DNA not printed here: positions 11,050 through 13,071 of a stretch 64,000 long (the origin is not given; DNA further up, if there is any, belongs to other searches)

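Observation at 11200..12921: RNase J homologue with all zinc-ligand histidines replaced (HGHEDH to QGDEDD): probable pseudoenzyme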

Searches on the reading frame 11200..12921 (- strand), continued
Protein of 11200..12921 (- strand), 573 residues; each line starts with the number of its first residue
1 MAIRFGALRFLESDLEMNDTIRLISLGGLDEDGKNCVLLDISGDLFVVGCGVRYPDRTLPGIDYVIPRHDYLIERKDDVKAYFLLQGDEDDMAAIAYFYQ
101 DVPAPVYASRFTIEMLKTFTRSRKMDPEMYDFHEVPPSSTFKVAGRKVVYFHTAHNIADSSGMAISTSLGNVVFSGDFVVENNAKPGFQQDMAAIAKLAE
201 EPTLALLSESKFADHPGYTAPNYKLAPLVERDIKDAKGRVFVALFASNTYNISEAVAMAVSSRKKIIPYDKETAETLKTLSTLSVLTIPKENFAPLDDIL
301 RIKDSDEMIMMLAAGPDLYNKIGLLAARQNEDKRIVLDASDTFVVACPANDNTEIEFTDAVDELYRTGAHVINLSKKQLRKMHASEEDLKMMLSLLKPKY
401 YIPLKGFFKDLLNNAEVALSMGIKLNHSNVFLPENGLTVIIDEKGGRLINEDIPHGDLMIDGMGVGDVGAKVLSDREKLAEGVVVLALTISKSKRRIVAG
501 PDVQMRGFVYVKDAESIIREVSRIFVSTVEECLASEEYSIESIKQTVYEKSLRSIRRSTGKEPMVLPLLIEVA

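Call 61: find_homologous_proteins(query=P0255, max_evalue=1e-10)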
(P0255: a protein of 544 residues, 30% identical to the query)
Query P0255 (544 aa): 7923 proteins with E <= 1e-10 among 8000 candidates; the best 120 are listed.
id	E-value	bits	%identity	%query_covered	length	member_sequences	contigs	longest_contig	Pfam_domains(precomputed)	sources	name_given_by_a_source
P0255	0.0e+0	1222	100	100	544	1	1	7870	PF17770.8,PF12706.14,PF22505.2,PF07521.18,PF00753.34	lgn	-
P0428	9.9e-242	821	67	100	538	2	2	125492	PF17770.8,PF12706.14,PF22505.2,PF23023.2,PF07521.18,PF00753.34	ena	-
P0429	2.5e-238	810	66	99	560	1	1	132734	PF17770.8,PF12706.14,PF22505.2,PF23023.2,PF07521.18,PF00753.34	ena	-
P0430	2.4e-201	688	56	99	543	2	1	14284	PF17770.8,PF12706.14,PF22505.2,PF07521.18,PF00753.34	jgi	-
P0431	4.7e-160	552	48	99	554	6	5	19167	PF17770.8,PF12706.14,PF22505.2,PF07521.18,PF00753.34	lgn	-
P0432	4.7e-155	535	47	96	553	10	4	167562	PF17770.8,PF12706.14,PF22505.2,PF07521.18,PF00753.34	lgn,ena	-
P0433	6.7e-154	531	46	96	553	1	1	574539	PF17770.8,PF12706.14,PF22505.2,PF07521.18,PF00753.34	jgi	-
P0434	2.1e-153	530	46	96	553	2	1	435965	PF17770.8,PF12706.14,PF22505.2,PF07521.18,PF00753.34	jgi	jgi:ribonuclease J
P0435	4.3e-153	529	46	99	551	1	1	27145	PF17770.8,PF12706.14,PF22505.2,PF23023.2,PF07521.18,PF00753.34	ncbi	-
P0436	1.5e-151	524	46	98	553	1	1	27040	PF17770.8,PF12706.14,PF22505.2,PF07521.18,PF00753.34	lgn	-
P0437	3.1e-151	523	46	98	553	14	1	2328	PF17770.8,PF12706.14,PF22505.2,PF07521.18,PF00753.34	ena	-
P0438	2.4e-137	477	42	99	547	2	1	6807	PF17770.8,PF12706.14,PF22505.2,PF07521.18,PF00753.34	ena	-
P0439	3.6e-137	476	42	99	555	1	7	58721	PF17770.8,PF12706.14,PF22505.2,PF23023.2,PF07521.18,PF00753.34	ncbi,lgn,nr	ncbi:MAG: ribonuclease J [Clostridia bacterium]|nr:ribonuclease J [Clostridia bacterium]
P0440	1.2e-136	474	42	99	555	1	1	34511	PF17770.8,PF12706.14,PF22505.2,PF23023.2,PF07521.18,PF00753.34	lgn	-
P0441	4.3e-135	469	42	99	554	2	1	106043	PF17770.8,PF12706.14,PF22505.2,PF23023.2,PF07521.18,PF00753.34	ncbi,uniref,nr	ncbi:ribonuclease J [Desulfohalotomaculum tongense]|uniref:ribonuclease J n=1 Tax=Desulforadius tong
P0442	4.7e-135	469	43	99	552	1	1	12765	PF17770.8,PF12706.14,PF22505.2,PF23023.2,PF07521.18,PF00753.34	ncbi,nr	ncbi:MAG: Ribonuclease J 1 [Pelotomaculum sp. PtaU1.Bin035]|nr:MAG: Ribonuclease J 1 [Pelotomaculum 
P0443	1.0e-134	468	40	99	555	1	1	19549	PF17770.8,PF12706.14,PF22505.2,PF23023.2,PF07521.18,PF00753.34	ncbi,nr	ncbi:MAG: ribonuclease J [Clostridia bacterium]|nr:ribonuclease J [Clostridia bacterium]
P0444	1.5e-134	468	41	99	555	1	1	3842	PF17770.8,PF12706.14,PF22505.2,PF23023.2,PF07521.18,PF00753.34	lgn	-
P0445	1.5e-134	467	42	99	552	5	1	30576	PF17770.8,PF12706.14,PF22505.2,PF07521.18,PF00753.34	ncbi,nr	ncbi:MAG: ribonuclease J [Desulfotomaculaceae bacterium]|nr:ribonuclease J [Desulfotomaculaceae bact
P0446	2.7e-134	467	42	99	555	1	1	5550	PF17770.8,PF12706.14,PF22505.2,PF07521.18,PF00753.34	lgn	-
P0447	3.0e-134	466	41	99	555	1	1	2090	PF17770.8,PF12706.14,PF22505.2,PF23023.2,PF07521.18,PF00753.34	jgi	jgi:ribonuclease J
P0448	3.1e-134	466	42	99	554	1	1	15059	PF17770.8,PF12706.14,PF22505.2,PF23023.2,PF07521.18,PF00753.34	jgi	jgi:ribonuclease J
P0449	3.5e-134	466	40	99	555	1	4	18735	PF17770.8,PF12706.14,PF22505.2,PF23023.2,PF07521.18,PF00753.34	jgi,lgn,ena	jgi:ribonuclease J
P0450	5.8e-134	466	40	99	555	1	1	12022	PF17770.8,PF12706.14,PF22505.2,PF23023.2,PF07521.18,PF00753.34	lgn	-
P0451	1.3e-133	464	41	99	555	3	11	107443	PF17770.8,PF12706.14,PF22505.2,PF23023.2,PF07521.18,PF00753.34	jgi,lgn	-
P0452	1.9e-133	464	40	99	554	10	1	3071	PF17770.8,PF12706.14,PF22505.2,PF07521.18,PF00753.34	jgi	-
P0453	3.0e-133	463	42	99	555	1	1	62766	PF17770.8,PF12706.14,PF22505.2,PF07521.18,PF00753.34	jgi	jgi:ribonuclease J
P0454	5.3e-133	462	41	99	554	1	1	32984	PF17770.8,PF12706.14,PF22505.2,PF07521.18,PF00753.34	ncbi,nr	ncbi:MAG: ribonuclease J [Firmicutes bacterium]|nr:ribonuclease J [Bacillota bacterium]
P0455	6.3e-133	462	41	99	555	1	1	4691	PF17770.8,PF12706.14,PF22505.2,PF23023.2,PF07521.18,PF00753.34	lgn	-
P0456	8.0e-133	462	41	99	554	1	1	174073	PF17770.8,PF12706.14,PF22505.2,PF07521.18,PF00753.34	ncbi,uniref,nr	ncbi:ribonuclease J [Desulfofundulus thermocisternus]|uniref:ribonuclease J n=1 Tax=Desulfofundulus 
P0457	9.3e-133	462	41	99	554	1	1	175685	PF17770.8,PF12706.14,PF22505.2,PF23023.2,PF07521.18,PF00753.34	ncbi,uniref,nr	ncbi:ribonuclease J [Desulfolucanica intricata]|uniref:ribonuclease J n=1 Tax=Desulfolucanica intric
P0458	1.0e-132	461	40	99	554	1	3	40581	PF17770.8,PF12706.14,PF22505.2,PF23023.2,PF07521.18,PF00753.34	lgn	-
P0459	1.0e-132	461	40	99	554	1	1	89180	PF17770.8,PF12706.14,PF22505.2,PF23023.2,PF07521.18,PF00753.34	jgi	-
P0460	1.0e-132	461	40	99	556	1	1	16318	PF17770.8,PF12706.14,PF22505.2,PF23023.2,PF07521.18,PF00753.34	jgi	-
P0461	1.1e-132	461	41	99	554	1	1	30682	PF17770.8,PF12706.14,PF22505.2,PF23023.2,PF07521.18,PF00753.34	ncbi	ncbi:MAG: ribonuclease J [Thermincolia bacterium]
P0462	1.9e-132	461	41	99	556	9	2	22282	PF17770.8,PF12706.14,PF22505.2,PF23023.2,PF07521.18,PF00753.34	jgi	-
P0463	2.1e-132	460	41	99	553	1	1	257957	PF17770.8,PF12706.14,PF22505.2,PF07521.18,PF00753.34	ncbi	ncbi:ribonuclease J [Peptococcaceae bacterium 1198_IL3148]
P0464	2.1e-132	460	41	99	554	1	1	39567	PF17770.8,PF12706.14,PF22505.2,PF07521.18,PF00753.34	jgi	-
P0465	2.4e-132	460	43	99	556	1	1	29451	PF17770.8,PF12706.14,PF22505.2,PF23023.2,PF07521.18,PF00753.34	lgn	-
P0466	2.4e-132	460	41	96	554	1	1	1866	PF17770.8,PF12706.14,PF22505.2,PF07521.18,PF00753.34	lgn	-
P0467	3.0e-132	460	41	99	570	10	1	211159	PF17770.8,PF12706.14,PF22505.2,PF23023.2,PF07521.18,PF00753.34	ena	-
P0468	3.0e-132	460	41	99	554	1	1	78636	PF17770.8,PF12706.14,PF22505.2,PF07521.18,PF00753.34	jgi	-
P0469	3.0e-132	460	40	99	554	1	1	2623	PF17770.8,PF12706.14,PF22505.2,PF23023.2,PF07521.18,PF00753.34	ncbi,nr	ncbi:MAG: ribonuclease J [Firmicutes bacterium]|nr:ribonuclease J [Bacillota bacterium]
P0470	5.2e-132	459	41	99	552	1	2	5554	PF17770.8,PF12706.14,PF22505.2,PF23023.2,PF07521.18,PF00753.34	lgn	-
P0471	5.6e-132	459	41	96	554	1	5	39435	PF17770.8,PF12706.14,PF22505.2,PF07521.18,PF00753.34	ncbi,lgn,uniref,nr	ncbi:ribonuclease J [Proteiniborus sp. DW1]|uniref:ribonuclease J n=1 Tax=Proteiniborus sp. DW1 TaxI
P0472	6.1e-132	459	41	99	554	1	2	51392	PF17770.8,PF12706.14,PF22505.2,PF07521.18,PF00753.34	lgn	-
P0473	1.2e-131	458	41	99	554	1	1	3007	PF17770.8,PF12706.14,PF22505.2,PF07521.18,PF00753.34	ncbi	ncbi:MAG: ribonuclease J [Moorellaceae bacterium]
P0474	1.4e-131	458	42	99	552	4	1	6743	PF17770.8,PF12706.14,PF22505.2,PF07521.18,PF00753.34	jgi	-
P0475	1.6e-131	457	40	99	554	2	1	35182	PF17770.8,PF12706.14,PF22505.2,PF23023.2,PF07521.18,PF00753.34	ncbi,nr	ncbi:MAG: ribonuclease J [Clostridia bacterium]|nr:ribonuclease J [Clostridia bacterium]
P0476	1.7e-131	457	41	99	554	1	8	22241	PF17770.8,PF12706.14,PF22505.2,PF07521.18,PF00753.34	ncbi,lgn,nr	ncbi:MAG: ribonuclease J [Desulfitobacteriaceae bacterium]|nr:ribonuclease J [Desulfitobacteriaceae 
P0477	1.9e-131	457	41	99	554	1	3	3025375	PF17770.8,PF12706.14,PF22505.2,PF23023.2,PF07521.18,PF00753.34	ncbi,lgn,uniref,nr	ncbi:MAG: ribonuclease J [Pelotomaculum sp.]|uniref:Ribonuclease J n=1 Tax=Pelotomaculum thermopropi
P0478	2.0e-131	457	41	97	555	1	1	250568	PF17770.8,PF12706.14,PF22505.2,PF23023.2,PF07521.18,PF00753.34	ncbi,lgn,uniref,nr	ncbi:ribonuclease J [Marinisporobacter balticus]|uniref:Ribonuclease J n=1 Tax=Marinisporobacter bal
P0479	2.1e-131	457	41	99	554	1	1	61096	PF17770.8,PF12706.14,PF22505.2,PF23023.2,PF07521.18,PF00753.34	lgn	-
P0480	2.2e-131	457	41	98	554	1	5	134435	PF17770.8,PF12706.14,PF22505.2,PF23023.2,PF07521.18,PF00753.34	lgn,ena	-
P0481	2.2e-131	457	41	98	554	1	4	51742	PF17770.8,PF12706.14,PF22505.2,PF23023.2,PF07521.18,PF00753.34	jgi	-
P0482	2.2e-131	457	41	99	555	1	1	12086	PF17770.8,PF12706.14,PF22505.2,PF07521.18,PF00753.34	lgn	-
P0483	2.2e-131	457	41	99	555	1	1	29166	PF17770.8,PF12706.14,PF22505.2,PF07521.18,PF00753.34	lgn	-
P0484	2.3e-131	457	41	99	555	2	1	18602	PF17770.8,PF12706.14,PF22505.2,PF23023.2,PF07521.18,PF00753.34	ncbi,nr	ncbi:MAG: ribonuclease J [Peptococcaceae bacterium]|nr:ribonuclease J [Peptococcaceae bacterium]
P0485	2.8e-131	457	43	99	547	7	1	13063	PF17770.8,PF12706.14,PF22505.2,PF07521.18,PF00753.34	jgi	jgi:ribonuclease J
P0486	2.8e-131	457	41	99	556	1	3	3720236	PF17770.8,PF12706.14,PF22505.2,PF23023.2,PF07521.18,PF00753.34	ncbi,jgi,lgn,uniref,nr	ncbi:ribonuclease J [Metallumcola ferriviriculae]|uniref:Ribonuclease J n=1 Tax=Metallumcola ferrivi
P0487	2.8e-131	457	40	99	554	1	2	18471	PF17770.8,PF12706.14,PF22505.2,PF23023.2,PF07521.18,PF00753.34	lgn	-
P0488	3.1e-131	457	41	99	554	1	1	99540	PF17770.8,PF12706.14,PF22505.2,PF07521.18,PF00753.34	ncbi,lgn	ncbi:MAG: ribonuclease J [Bacillota bacterium]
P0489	3.2e-131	457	41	99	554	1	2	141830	PF17770.8,PF12706.14,PF22505.2,PF23023.2,PF07521.18,PF00753.34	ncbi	ncbi:MAG: ribonuclease J [Moorellaceae bacterium]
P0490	3.2e-131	457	41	99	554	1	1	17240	PF17770.8,PF12706.14,PF22505.2,PF07521.18,PF00753.34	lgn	-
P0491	3.5e-131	456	41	97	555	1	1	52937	PF17770.8,PF12706.14,PF22505.2,PF07521.18,PF00753.34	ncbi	-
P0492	4.4e-131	456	41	98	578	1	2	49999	PF17770.8,PF12706.14,PF22505.2,PF23023.2,PF07521.18,PF00753.34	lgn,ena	-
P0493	4.8e-131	456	40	99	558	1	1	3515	PF17770.8,PF12706.14,PF22505.2,PF07521.18,PF00753.34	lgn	-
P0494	5.2e-131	456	41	99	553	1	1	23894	PF17770.8,PF12706.14,PF22505.2,PF07521.18,PF00753.34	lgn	-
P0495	6.0e-131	456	40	99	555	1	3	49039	PF17770.8,PF12706.14,PF22505.2,PF07521.18,PF00753.34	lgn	-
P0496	6.7e-131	455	39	99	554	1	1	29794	PF17770.8,PF12706.14,PF22505.2,PF23023.2,PF07521.18,PF00753.34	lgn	-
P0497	7.8e-131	455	40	99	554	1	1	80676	PF17770.8,PF12706.14,PF22505.2,PF23023.2,PF07521.18,PF00753.34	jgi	-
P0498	7.9e-131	455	41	99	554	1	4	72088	PF17770.8,PF12706.14,PF22505.2,PF07521.18,PF00753.34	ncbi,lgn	-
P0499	8.0e-131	455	41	98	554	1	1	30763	PF17770.8,PF12706.14,PF22505.2,PF07521.18,PF00753.34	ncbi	-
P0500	1.0e-130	455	40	99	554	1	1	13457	PF17770.8,PF12706.14,PF22505.2,PF07521.18,PF00753.34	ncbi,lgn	ncbi:MAG: ribonuclease J [Bacillota bacterium]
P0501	1.0e-130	455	40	99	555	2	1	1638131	PF17770.8,PF12706.14,PF22505.2,PF23023.2,PF07521.18,PF00753.34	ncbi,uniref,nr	ncbi:ribonuclease J [Inediibacterium massiliense]|uniref:ribonuclease J n=1 Tax=Inediibacterium mass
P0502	1.1e-130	455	40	99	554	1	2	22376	PF17770.8,PF12706.14,PF22505.2,PF07521.18,PF00753.34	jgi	jgi:ribonuclease J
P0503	1.1e-130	455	40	99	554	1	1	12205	PF17770.8,PF12706.14,PF22505.2,PF23023.2,PF07521.18,PF00753.34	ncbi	-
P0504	1.2e-130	455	40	99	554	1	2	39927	PF17770.8,PF12706.14,PF22505.2,PF23023.2,PF07521.18,PF00753.34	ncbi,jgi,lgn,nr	ncbi:MAG TPA: ribonuclease J [Peptococcaceae bacterium]|nr:MAG: hypothetical protein XD51_0255 [Moor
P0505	1.3e-130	454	40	99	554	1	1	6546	PF17770.8,PF12706.14,PF22505.2,PF07521.18,PF00753.34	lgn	-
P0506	1.4e-130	454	40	99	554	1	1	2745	PF17770.8,PF12706.14,PF22505.2,PF07521.18,PF00753.34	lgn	-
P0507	1.5e-130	454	41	99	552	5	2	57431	PF17770.8,PF12706.14,PF22505.2,PF23023.2,PF07521.18,PF00753.34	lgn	-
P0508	1.5e-130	454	39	99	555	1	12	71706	PF17770.8,PF12706.14,PF22505.2,PF07521.18,PF00753.34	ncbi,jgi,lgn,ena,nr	ncbi:MAG: ribonuclease [Clostridia bacterium]|jgi:ribonuclease J|nr:ribonuclease [Clostridia bacteri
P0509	1.5e-130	454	42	99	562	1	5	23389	PF17770.8,PF12706.14,PF22505.2,PF07521.18,PF00753.34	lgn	-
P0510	1.6e-130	454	40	99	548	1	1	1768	PF17770.8,PF12706.14,PF22505.2,PF07521.18,PF00753.34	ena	-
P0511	1.8e-130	454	40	99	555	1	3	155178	PF17770.8,PF12706.14,PF22505.2,PF23023.2,PF07521.18,PF00753.34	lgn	-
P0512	1.9e-130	454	41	99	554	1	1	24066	PF17770.8,PF12706.14,PF22505.2,PF23023.2,PF07521.18,PF00753.34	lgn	-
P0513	2.1e-130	454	40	99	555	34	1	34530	PF17770.8,PF12706.14,PF22505.2,PF23023.2,PF07521.18,PF00753.34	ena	-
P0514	2.1e-130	454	41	99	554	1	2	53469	PF17770.8,PF12706.14,PF22505.2,PF23023.2,PF07521.18,PF00753.34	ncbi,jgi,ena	ncbi:MAG: ribonuclease J [Desulfotomaculaceae bacterium]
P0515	2.1e-130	454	41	98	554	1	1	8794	PF17770.8,PF12706.14,PF22505.2,PF07521.18,PF00753.34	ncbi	-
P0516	2.4e-130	454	40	99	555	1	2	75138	PF17770.8,PF12706.14,PF22505.2,PF23023.2,PF07521.18,PF00753.34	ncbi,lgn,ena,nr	ncbi:MAG TPA: ribonuclease J [Clostridia bacterium]|nr:ribonuclease J [Clostridia bacterium]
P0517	2.5e-130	454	40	99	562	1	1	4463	PF17770.8,PF12706.14,PF22505.2,PF23023.2,PF07521.18,PF00753.34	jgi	jgi:ribonuclease J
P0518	3.1e-130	453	40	99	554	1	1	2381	PF17770.8,PF12706.14,PF22505.2,PF23023.2,PF07521.18,PF00753.34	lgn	-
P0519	3.2e-130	453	41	99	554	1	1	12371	PF17770.8,PF12706.14,PF22505.2,PF07521.18,PF00753.34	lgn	-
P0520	3.3e-130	453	40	99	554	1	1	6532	PF17770.8,PF12706.14,PF22505.2,PF07521.18,PF00753.34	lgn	-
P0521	3.6e-130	453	39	99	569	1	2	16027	PF17770.8,PF12706.14,PF22505.2,PF23023.2,PF07521.18,PF00753.34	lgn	-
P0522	3.7e-130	453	40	99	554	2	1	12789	PF17770.8,PF12706.14,PF22505.2,PF23023.2,PF07521.18,PF00753.34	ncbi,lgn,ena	-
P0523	3.9e-130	453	39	99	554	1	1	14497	PF17770.8,PF12706.14,PF22505.2,PF23023.2,PF07521.18,PF00753.34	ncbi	-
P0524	4.1e-130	453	40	99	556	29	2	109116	PF17770.8,PF12706.14,PF22505.2,PF23023.2,PF07521.18,PF00753.34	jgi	-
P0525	4.8e-130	453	41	99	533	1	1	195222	PF17770.8,PF12706.14,PF22505.2,PF07521.18,PF00753.34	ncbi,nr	ncbi:MAG: ribonuclease J [Firmicutes bacterium]|nr:ribonuclease J [Bacillota bacterium]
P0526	5.5e-130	452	40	99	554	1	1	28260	PF17770.8,PF12706.14,PF22505.2,PF23023.2,PF07521.18,PF00753.34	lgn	-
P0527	5.6e-130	452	40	98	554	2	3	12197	PF17770.8,PF12706.14,PF22505.2,PF07521.18,PF00753.34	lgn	-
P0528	5.7e-130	452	40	99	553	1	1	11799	PF17770.8,PF12706.14,PF22505.2,PF07521.18,PF00753.34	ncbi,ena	-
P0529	5.9e-130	452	40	99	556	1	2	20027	PF17770.8,PF12706.14,PF22505.2,PF23023.2,PF07521.18,PF00753.34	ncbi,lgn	-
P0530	6.3e-130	452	40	99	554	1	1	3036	PF17770.8,PF12706.14,PF22505.2,PF07521.18,PF00753.34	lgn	-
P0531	6.4e-130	452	40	99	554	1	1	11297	PF17770.8,PF12706.14,PF22505.2,PF23023.2,PF07521.18,PF00753.34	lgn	-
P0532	6.5e-130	452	41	96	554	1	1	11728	PF17770.8,PF12706.14,PF22505.2,PF07521.18,PF00753.34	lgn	-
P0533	6.9e-130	452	39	99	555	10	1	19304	PF17770.8,PF12706.14,PF22505.2,PF23023.2,PF07521.18,PF00753.34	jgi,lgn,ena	-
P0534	7.0e-130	452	41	99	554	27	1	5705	PF17770.8,PF12706.14,PF22505.2,PF07521.18,PF00753.34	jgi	-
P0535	7.2e-130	452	41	96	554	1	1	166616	PF17770.8,PF12706.14,PF22505.2,PF07521.18,PF00753.34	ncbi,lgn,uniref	ncbi:ribonuclease J [Proteiniborus sp.]|uniref:ribonuclease J n=1 Tax=Proteiniborus sp. TaxID=207901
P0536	7.5e-130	452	42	99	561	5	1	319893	PF17770.8,PF12706.14,PF22505.2,PF23023.2,PF07521.18,PF00753.34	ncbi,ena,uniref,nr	ncbi:ribonuclease J [Alkaliphilus sp. MSJ-5]|uniref:Ribonuclease J n=1 Tax=Alkaliphilus flagellatus 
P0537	7.5e-130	452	41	99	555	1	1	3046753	PF17770.8,PF12706.14,PF22505.2,PF23023.2,PF07521.18,PF00753.34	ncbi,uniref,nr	ncbi:ribonuclease J [Crassaminicella thermophila]|uniref:Ribonuclease J n=1 Tax=Crassaminicella ther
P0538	7.8e-130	452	41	97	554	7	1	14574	PF17770.8,PF12706.14,PF22505.2,PF23023.2,PF07521.18,PF00753.34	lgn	-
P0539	7.8e-130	452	40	99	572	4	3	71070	PF17770.8,PF12706.14,PF22505.2,PF23023.2,PF07521.18,PF00753.34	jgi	jgi:ribonuclease J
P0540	8.5e-130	452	41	99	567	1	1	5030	PF17770.8,PF12706.14,PF22505.2,PF23023.2,PF07521.18,PF00753.34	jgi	jgi:ribonuclease J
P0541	8.8e-130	452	40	99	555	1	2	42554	PF17770.8,PF12706.14,PF22505.2,PF23023.2,PF07521.18,PF00753.34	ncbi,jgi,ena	ncbi:MAG: ribonuclease J [Bacillota bacterium]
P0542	9.1e-130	452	41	99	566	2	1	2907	PF17770.8,PF12706.14,PF22505.2,PF07521.18,PF00753.34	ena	-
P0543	9.3e-130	452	43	99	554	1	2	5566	PF17770.8,PF12706.14,PF22505.2,PF07521.18,PF00753.34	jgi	-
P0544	9.7e-130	452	41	99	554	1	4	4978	PF17770.8,PF12706.14,PF22505.2,PF07521.18,PF00753.34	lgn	-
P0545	9.8e-130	452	39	99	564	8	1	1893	PF17770.8,PF12706.14,PF22505.2,PF07521.18,PF00753.34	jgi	-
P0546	1.0e-129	452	40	97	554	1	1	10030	PF17770.8,PF12706.14,PF22505.2,PF07521.18,PF00753.34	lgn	-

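Call 65: predict_structure(alignment_id=A1)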
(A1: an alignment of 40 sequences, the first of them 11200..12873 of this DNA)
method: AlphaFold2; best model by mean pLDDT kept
length: 557 residues; sequences in the alignment: 40
mean_pLDDT: 85.5   pTM: 0.74
mean pLDDT of the five models: 85.5, 80.4, 79.9, 77.4, 76.5
residues with pLDDT >= 90: 263; 70-90: 228; 50-70: 53; < 50: 13
segments of 3 or more residues with pLDDT < 50: 447-456
pLDDT, mean of each block of 10 residues (from residue 1): 87 60 95 83 66 91 95 88 95 93 87 95 94 90 92 93 69 84 93 73 73 94 95 92 95 93 87 92 91 91 92 87 96 82 93 93 82 89 87 82 82 81 91 84 57 47 73 89 86 66 89 89 86 90 82 86
secondary structure, 60 per line:
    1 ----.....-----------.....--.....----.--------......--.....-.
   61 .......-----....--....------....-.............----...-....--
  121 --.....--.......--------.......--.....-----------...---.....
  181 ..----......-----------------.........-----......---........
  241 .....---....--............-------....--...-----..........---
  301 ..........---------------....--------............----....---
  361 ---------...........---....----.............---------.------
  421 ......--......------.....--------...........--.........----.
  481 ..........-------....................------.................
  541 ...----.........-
elements in order: E5-9 E21-25 E28-32 E46-51 H54-58 E63-67 H73-76 H79-82 E89-92 H94-106 E115-118 E123-127 E130-136 E145-151 E154-158 H176-182 E187-192 H210-218 E224-229 H233-245 E249-252 H255-266 E291-297 H301-310 E326-329 H338-349 E354-357 H370-380 E384-387 H392-404 E421-426 E429-434 E441-445 H454-464 E467-475 E480-490 H498-517 H524-543 E548-556
